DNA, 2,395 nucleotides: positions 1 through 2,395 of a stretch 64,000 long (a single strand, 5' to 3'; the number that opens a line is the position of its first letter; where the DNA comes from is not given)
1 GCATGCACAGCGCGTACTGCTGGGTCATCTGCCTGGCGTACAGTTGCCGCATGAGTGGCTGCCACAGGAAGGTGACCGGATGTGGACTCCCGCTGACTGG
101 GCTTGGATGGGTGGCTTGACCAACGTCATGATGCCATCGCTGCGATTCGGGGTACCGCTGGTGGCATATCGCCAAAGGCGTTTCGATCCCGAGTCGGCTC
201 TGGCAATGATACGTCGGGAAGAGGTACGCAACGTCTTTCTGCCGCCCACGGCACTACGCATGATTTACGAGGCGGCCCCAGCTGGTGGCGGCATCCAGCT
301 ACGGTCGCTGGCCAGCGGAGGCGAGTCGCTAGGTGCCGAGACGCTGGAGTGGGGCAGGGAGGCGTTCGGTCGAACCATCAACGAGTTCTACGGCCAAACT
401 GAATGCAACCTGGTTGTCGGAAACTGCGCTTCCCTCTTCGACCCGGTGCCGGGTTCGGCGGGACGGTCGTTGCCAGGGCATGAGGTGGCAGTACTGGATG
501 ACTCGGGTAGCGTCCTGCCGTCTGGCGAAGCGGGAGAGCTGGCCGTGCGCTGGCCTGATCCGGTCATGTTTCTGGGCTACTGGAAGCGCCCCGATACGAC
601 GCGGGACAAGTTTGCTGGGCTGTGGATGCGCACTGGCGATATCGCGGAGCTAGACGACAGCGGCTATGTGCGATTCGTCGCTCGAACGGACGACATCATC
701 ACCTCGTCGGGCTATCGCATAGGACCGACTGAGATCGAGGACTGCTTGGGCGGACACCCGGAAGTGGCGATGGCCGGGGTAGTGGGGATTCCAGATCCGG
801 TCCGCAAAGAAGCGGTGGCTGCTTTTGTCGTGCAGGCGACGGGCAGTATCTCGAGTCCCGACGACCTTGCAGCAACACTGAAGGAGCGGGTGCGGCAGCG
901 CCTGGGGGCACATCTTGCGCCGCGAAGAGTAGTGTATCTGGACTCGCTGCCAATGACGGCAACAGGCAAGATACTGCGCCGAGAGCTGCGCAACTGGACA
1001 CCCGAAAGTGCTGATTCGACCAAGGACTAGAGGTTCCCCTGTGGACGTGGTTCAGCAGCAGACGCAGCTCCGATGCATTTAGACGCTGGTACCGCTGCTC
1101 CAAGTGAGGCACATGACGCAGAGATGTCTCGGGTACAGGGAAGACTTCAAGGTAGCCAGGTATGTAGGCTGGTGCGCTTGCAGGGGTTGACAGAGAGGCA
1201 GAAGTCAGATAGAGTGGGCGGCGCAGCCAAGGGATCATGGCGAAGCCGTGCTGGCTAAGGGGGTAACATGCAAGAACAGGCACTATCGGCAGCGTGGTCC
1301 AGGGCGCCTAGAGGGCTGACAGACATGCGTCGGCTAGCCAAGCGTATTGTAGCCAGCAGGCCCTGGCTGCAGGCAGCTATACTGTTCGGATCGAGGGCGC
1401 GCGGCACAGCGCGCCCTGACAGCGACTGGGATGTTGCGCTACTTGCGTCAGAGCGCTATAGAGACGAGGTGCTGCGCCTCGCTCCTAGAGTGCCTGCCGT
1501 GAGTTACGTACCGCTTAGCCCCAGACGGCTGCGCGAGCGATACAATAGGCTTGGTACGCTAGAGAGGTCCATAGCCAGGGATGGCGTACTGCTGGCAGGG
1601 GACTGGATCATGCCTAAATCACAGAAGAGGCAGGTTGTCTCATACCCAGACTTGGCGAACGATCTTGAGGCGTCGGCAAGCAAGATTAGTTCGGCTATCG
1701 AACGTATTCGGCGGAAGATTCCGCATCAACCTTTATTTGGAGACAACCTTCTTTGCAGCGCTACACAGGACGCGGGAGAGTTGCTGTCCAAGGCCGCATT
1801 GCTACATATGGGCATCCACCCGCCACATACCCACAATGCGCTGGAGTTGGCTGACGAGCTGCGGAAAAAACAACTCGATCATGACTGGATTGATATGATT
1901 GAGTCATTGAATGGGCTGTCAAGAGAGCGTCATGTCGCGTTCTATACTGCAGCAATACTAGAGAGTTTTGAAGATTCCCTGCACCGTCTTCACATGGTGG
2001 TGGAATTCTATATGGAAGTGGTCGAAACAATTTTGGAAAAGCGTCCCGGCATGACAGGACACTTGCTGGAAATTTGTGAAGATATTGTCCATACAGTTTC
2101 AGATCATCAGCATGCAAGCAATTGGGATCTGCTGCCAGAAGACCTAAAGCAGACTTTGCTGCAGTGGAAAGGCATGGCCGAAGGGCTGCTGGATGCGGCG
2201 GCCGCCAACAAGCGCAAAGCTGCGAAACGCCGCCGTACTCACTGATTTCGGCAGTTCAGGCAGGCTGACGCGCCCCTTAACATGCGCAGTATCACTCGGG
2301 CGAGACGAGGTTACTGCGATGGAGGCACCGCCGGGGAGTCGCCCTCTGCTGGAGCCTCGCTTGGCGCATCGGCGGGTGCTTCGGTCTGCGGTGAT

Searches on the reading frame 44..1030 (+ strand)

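Call 42: search_protein_families(library=pfam, proteins=[window:44-1030:+], max_evalue=0.001)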
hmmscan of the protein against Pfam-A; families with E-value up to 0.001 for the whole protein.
window:44-1030:+ (328 aa): 2 families
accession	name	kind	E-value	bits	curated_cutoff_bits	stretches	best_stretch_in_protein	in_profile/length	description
PF00501.34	AMP-binding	-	8.8e-30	104.2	29.9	1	7-180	202-384/384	AMP-binding enzyme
PF13193.12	AMP-binding_C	-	4.2e-20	72.9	24.5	1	230-309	1-76/76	AMP-binding enzyme C-terminal domain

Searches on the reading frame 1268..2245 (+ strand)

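Call 42: search_protein_families(library=pfam, proteins=[window:1268-2245:+], max_evalue=0.001)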
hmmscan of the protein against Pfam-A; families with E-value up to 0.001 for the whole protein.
window:1268-2245:+ (325 aa): 3 families
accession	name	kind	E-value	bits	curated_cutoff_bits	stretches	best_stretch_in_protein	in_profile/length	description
PF18765.7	Polbeta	-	7.7e-09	36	26.9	1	26-72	5-52/93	Polymerase beta, Nucleotidyltransferase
PF05168.19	HEPN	-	9.4e-07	29.4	22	1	161-247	26-113/117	HEPN domain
PF01909.29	NTP_transf_2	-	1.3e-06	29.2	21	1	29-65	10-45/93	Nucleotidyltransferase domain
